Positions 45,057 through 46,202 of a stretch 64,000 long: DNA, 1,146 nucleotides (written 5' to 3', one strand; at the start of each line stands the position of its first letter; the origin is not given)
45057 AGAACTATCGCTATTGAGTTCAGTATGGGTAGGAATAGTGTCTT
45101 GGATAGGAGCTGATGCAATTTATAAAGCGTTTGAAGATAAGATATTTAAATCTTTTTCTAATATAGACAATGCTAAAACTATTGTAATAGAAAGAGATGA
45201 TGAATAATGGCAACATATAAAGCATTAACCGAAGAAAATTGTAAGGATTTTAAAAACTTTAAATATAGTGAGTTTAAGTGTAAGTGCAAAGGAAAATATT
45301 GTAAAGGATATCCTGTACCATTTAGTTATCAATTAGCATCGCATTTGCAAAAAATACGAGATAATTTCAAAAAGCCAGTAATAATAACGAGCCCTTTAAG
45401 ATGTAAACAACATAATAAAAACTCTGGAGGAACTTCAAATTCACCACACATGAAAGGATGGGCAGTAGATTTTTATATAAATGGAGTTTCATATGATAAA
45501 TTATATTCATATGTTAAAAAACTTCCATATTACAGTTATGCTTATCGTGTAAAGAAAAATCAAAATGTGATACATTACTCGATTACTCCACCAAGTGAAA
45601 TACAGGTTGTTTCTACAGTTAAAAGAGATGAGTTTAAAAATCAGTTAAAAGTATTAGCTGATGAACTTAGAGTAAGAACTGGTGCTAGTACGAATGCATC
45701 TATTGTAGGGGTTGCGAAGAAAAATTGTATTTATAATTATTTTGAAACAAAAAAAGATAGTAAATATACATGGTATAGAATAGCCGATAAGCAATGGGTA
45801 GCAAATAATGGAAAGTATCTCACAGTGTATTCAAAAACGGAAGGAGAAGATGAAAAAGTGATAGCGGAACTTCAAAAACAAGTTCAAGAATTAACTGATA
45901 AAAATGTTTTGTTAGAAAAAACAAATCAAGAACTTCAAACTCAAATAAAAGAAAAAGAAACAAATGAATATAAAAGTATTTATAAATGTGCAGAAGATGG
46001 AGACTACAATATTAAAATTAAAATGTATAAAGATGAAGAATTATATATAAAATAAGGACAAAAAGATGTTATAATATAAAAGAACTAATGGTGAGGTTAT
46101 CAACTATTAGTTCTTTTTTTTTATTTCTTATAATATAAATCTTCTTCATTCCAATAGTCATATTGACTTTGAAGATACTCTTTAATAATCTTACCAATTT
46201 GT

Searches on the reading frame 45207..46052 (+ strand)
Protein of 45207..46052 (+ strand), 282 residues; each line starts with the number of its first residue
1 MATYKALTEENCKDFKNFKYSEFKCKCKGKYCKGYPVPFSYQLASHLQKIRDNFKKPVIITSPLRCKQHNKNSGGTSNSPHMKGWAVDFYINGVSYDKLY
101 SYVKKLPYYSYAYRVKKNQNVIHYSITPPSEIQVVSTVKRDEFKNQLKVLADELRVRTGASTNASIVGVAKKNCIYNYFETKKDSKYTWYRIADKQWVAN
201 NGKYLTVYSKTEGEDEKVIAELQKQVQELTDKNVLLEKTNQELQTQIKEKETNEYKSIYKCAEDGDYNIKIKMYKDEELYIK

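Call 58: search_protein_families(library=phrogs, proteins=[window:45207-46052:+], max_evalue=0.001)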
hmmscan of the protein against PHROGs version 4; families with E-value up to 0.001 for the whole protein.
window:45207-46052:+ (282 aa): 5 families
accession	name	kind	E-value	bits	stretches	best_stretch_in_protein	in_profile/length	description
phrog_894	-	lysis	1.2e-25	91.4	1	6-140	38-177/389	endolysin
phrog_17373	-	other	7.5e-09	36.6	1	7-168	12-168/224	peptidase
phrog_28234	-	lysis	1.3e-07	32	1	40-117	271-352/372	endolysin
phrog_1794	-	lysis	7.7e-07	29.8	1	70-211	197-333/336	amidase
phrog_26572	-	unknown function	0.00059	20.9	0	218-252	6-40/68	-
